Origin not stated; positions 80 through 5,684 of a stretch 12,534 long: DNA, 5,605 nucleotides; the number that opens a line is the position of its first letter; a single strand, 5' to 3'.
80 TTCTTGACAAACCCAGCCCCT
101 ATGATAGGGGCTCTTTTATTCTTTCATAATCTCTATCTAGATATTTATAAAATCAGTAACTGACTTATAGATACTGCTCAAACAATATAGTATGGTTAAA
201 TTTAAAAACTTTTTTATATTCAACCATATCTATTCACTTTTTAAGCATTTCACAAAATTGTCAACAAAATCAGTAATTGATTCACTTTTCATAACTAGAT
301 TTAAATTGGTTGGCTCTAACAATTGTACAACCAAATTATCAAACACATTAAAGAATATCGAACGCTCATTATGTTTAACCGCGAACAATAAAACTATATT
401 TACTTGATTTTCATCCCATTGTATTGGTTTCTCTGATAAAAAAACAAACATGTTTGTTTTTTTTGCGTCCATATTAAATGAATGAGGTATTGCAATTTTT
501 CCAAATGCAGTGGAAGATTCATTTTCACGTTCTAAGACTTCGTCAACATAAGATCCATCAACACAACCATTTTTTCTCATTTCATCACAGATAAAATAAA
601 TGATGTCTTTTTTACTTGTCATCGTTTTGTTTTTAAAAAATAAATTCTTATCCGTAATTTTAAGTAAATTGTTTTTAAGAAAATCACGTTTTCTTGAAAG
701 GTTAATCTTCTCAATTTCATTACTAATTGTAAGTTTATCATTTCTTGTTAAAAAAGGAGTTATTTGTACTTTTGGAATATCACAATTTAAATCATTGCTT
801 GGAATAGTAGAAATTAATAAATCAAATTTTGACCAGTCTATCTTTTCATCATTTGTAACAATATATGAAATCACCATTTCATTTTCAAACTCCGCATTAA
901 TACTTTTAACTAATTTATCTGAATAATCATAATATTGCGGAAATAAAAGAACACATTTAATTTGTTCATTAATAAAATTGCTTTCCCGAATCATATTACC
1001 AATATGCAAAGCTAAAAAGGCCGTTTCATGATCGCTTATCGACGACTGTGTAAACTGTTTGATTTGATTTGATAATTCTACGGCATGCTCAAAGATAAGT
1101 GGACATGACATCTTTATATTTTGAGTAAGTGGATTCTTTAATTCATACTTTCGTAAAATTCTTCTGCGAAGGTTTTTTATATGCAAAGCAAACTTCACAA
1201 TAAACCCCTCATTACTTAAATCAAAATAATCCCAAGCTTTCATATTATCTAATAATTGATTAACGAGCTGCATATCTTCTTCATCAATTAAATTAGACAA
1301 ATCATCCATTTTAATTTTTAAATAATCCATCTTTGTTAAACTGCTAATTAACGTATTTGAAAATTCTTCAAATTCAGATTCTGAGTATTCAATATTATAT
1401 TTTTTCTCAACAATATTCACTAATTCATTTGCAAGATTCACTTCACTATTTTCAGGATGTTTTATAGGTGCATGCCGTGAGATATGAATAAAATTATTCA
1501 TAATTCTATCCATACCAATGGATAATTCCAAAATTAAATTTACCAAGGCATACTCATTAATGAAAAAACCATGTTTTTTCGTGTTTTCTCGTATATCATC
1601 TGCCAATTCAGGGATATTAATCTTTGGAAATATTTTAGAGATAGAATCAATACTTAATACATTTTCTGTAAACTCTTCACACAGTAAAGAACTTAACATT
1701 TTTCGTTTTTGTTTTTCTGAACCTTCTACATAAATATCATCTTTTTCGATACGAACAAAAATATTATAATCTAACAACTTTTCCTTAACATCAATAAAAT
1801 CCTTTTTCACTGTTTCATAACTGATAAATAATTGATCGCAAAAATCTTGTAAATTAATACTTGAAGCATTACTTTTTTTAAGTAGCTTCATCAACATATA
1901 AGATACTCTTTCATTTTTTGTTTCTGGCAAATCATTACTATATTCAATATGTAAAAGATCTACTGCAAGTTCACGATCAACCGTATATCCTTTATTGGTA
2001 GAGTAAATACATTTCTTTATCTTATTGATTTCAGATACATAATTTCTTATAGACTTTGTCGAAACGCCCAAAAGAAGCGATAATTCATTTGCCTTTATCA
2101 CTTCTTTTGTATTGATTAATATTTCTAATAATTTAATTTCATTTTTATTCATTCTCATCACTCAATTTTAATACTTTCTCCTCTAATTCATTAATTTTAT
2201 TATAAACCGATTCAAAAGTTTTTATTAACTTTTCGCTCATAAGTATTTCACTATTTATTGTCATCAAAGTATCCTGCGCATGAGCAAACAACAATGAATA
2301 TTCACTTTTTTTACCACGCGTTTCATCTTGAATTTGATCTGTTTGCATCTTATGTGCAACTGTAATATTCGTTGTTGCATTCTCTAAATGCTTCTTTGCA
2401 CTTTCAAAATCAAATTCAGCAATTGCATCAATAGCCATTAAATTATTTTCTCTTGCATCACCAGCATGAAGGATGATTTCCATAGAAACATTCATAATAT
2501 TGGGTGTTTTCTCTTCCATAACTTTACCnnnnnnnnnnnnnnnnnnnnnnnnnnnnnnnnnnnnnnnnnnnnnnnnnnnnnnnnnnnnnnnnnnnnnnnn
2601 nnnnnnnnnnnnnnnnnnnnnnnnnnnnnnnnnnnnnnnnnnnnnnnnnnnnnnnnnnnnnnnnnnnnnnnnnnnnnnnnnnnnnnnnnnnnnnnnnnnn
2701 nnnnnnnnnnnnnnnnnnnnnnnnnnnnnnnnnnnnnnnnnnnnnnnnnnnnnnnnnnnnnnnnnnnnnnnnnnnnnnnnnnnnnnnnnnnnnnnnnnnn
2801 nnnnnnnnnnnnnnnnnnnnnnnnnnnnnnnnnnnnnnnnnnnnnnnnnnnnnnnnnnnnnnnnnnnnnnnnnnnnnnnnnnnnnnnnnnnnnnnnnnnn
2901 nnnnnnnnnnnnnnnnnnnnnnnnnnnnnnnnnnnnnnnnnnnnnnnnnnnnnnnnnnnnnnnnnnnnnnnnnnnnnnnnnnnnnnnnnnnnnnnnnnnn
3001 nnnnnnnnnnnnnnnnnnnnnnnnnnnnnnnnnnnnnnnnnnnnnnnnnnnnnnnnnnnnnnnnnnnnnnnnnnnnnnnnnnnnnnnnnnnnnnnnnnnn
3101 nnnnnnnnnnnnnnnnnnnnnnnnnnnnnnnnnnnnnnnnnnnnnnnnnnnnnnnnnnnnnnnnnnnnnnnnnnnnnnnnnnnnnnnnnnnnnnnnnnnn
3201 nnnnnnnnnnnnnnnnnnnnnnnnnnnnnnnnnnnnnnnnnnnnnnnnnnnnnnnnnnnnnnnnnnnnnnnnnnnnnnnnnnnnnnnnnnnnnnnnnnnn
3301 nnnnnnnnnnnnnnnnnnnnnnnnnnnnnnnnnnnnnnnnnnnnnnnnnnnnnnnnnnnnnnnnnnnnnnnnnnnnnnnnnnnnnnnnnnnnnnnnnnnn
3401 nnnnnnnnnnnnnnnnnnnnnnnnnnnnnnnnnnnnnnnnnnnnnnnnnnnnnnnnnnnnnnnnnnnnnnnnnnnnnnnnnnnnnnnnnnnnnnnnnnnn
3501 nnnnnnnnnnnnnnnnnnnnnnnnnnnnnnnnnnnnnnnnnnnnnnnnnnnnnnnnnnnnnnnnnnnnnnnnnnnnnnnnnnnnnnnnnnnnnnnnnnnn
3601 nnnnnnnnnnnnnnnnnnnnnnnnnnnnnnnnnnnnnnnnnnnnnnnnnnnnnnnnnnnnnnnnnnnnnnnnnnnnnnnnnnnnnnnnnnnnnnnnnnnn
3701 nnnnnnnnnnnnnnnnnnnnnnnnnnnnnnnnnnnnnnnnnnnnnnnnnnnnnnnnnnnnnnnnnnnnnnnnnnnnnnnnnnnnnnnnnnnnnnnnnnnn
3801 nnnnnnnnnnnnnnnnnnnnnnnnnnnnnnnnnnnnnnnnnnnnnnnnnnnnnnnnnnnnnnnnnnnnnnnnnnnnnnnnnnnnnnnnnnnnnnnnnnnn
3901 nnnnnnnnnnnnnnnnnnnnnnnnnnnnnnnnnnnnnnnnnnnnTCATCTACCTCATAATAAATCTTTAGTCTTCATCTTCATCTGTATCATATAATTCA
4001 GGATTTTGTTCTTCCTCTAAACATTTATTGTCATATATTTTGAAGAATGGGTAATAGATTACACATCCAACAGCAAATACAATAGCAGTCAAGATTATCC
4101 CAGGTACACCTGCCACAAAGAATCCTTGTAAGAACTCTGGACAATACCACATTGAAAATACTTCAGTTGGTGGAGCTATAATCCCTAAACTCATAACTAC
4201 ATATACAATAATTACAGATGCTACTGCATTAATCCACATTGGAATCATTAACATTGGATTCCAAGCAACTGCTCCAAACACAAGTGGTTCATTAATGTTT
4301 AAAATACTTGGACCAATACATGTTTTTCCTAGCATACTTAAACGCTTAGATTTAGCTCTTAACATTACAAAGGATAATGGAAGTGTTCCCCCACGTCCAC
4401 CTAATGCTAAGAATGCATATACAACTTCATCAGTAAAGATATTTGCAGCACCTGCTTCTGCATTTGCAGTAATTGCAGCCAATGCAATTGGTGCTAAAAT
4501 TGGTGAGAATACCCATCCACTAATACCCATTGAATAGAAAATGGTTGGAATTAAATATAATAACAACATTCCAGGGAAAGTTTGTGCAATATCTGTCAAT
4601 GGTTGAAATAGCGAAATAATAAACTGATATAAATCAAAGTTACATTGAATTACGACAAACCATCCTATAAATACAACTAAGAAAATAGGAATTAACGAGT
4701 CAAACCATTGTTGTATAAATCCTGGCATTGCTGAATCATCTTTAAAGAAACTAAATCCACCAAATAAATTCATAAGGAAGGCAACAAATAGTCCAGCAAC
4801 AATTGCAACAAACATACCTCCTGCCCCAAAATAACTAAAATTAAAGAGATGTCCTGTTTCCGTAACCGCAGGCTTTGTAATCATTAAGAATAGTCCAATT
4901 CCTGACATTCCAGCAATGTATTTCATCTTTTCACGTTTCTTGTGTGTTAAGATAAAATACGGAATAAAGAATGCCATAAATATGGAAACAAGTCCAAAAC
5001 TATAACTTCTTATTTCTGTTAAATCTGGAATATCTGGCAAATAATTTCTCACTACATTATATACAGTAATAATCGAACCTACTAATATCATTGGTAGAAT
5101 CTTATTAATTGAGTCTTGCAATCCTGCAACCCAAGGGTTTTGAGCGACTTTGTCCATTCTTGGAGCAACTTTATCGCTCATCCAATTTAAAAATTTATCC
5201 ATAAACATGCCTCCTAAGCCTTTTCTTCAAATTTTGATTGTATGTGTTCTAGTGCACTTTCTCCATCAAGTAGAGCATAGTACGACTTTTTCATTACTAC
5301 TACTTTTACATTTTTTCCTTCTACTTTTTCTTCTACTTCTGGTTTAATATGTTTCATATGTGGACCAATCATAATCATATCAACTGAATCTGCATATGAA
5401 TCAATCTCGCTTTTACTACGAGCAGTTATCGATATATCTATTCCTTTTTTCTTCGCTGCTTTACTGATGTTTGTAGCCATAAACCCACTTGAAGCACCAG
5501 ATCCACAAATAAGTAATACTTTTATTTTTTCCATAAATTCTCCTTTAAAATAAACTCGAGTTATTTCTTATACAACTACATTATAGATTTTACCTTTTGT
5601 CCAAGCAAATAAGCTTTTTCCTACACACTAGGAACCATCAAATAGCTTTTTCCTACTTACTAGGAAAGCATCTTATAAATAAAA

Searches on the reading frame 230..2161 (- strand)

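Call 3: search_protein_families(library=pfam, proteins=[window:230-2161:-], max_evalue=1)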
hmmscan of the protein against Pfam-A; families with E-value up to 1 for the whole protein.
window:230-2161:- (643 aa): 10 families
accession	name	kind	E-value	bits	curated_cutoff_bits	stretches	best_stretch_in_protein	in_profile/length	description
PF00359.27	PTS_EIIA_2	-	4.7e-21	75.7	27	1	502-633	2-138/144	Phosphoenolpyruvate-dependent sugar phosphotransferase system, EIIA 2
PF00874.25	PRD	-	1.3e-15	57.9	23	2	316-389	16-89/90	PRD domain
PF08279.18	HTH_11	-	1.4e-10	41.3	25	1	9-59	3-54/55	HTH domain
PF05043.19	Mga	-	5.9e-06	27.2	21.1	1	83-159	14-86/87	Mga helix-turn-helix domain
PF08280.17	HTH_Mga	-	1.7e-05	25.1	23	1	6-46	5-44/59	M protein trans-acting positive regulator (MGA) HTH domain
PF14513.12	DAG_kinase_N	-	0.0015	19.3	23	1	409-490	15-95/151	Diacylglycerol kinase N-terminus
PF08220.18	HTH_DeoR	-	0.0018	18.4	21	0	91-128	6-41/57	DeoR-like helix-turn-helix domain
PF00376.29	MerR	-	0.24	11.7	28.2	1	26-48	4-25/38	MerR family regulatory protein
PF09182.16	PuR_N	-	0.67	10.4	24.6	0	82-131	2-50/70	Bacterial purine repressor, N-terminal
PF02847.23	MA3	-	0.82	10.1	23.2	0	49-135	2-91/113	MA3 domain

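Call 118: search_protein_families(library=ncbifam, proteins=[window:230-2161:-], max_evalue=0.00001)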
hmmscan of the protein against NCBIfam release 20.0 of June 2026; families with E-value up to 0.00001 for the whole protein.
window:230-2161:- (643 aa): 10 families
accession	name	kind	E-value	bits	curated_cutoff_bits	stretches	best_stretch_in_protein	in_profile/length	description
NF053736.1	AcpB_EbpR_MafR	subfamily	5.3e-17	62.2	130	1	6-483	6-480/481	AcpB/EbpR/MafR family transcriptional regulator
TIGR00848.1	fruA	subfamily_domain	2.5e-13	50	103.5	1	503-610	2-116/129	fructose PTS transporter subunit IIA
NF007293.0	PRK09765.1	equivalog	1.8e-12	46.6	763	1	498-633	3-146/639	PTS 2-O-a-mannosyl-D-glycerate transporter subunit IIABC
NF047357.1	antiterm_GlcT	equivalog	6e-12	45.5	320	2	287-395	61-168/272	glucose PTS transporter transcription antiterminator GlcT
NF008319.0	PRK11109.1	equivalog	8.3e-10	38.5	302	1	510-591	11-96/376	fused PTS fructose transporter subunit IIA/HPr protein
NF011663.0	PRK15083.1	subfamily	8.7e-10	37.3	589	1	472-632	467-630/639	PTS mannitol transporter subunit IICBA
NF053735.1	glob_reg_MafR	equivalog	9.4e-08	31.3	450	1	7-167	10-164/472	global transcriptional activator MafR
NF007389.0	PRK09913.1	equivalog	2.3e-06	27.6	151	1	530-622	31-129/148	PTS fructose transporter subunit IIA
NF007236.0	PRK09665.1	equivalog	4.6e-06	26.5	139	0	513-623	11-129/150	PTS galactitol transporter subunit IIA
NF046042.1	LicT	equivalog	7.4e-06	25.4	300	1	281-393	55-166/273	BglG family transcription antiterminator LicT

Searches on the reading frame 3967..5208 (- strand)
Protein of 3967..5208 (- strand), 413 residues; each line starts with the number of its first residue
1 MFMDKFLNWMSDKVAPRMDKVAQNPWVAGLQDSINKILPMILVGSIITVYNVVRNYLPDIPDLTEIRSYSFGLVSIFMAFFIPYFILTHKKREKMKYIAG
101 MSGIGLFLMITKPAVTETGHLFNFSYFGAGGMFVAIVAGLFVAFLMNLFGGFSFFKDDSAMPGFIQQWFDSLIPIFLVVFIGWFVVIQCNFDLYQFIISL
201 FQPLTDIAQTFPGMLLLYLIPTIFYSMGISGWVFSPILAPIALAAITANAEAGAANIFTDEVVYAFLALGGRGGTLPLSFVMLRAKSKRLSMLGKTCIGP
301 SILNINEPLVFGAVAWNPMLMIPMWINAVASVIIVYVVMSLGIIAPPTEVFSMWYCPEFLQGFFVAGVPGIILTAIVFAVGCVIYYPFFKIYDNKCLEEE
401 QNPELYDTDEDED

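Call 3: search_protein_families(library=pfam, proteins=[window:3967-5208:-], max_evalue=1)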
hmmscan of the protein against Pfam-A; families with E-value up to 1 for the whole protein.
window:3967-5208:- (413 aa): 2 families
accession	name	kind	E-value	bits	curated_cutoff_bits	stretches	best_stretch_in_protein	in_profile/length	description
PF02378.23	PTS_EIIC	-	4.8e-19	69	30.7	1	37-326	7-317/319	Phosphotransferase system, EIIC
PF15176.11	LRR19-TM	-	0.24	11.9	27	1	365-408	19-63/115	Leucine-rich repeat family 19 TM domain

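Call 118: search_protein_families(library=ncbifam, proteins=[window:3967-5208:-], max_evalue=0.00001)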
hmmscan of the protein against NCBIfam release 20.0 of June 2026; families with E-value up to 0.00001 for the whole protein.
window:3967-5208:- (413 aa): 4 families
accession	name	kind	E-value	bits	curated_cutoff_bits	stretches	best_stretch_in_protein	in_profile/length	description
TIGR00359.1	cello_pts_IIC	equivalog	6.5e-50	170.4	434.45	1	16-401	3-423/424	PTS cellobiose transporter subunit IIC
TIGR00410.1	lacE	subfamily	6.5e-50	170.4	236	1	16-401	3-423/424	PTS system, lactose/cellobiose family IIC component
NF007157.0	PRK09592.1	equivalog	8.1e-43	146.8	503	1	125-402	163-446/451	PTS cellobiose transporter subunit IIC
TIGR00394.1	lac_pts_IIC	equivalog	1.5e-31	110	614.4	1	16-401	3-411/412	lactose-specific PTS transporter subunit EIIC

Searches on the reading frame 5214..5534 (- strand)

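Call 3: search_protein_families(library=pfam, proteins=[window:5214-5534:-], max_evalue=1)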
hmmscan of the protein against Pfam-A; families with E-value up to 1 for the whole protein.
window:5214-5534:- (106 aa): 4 families
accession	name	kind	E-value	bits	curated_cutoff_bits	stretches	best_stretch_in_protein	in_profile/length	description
PF02302.22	PTS_IIB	-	1.5e-15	58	23.6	1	5-95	1-88/90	PTS system, Lactose/Cellobiose specific IIB subunit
PF04430.19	DUF498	-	0.0021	18.5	33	0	42-82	44-86/109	Protein of unknown function (DUF498/DUF598)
PF05896.17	NQRA_N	-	0.044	14.4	25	1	29-76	4-50/94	NqrA N-terminal barrel-sandwich hybrid domain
PF01380.27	SIS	-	0.091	13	25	1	6-60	57-110/131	SIS domain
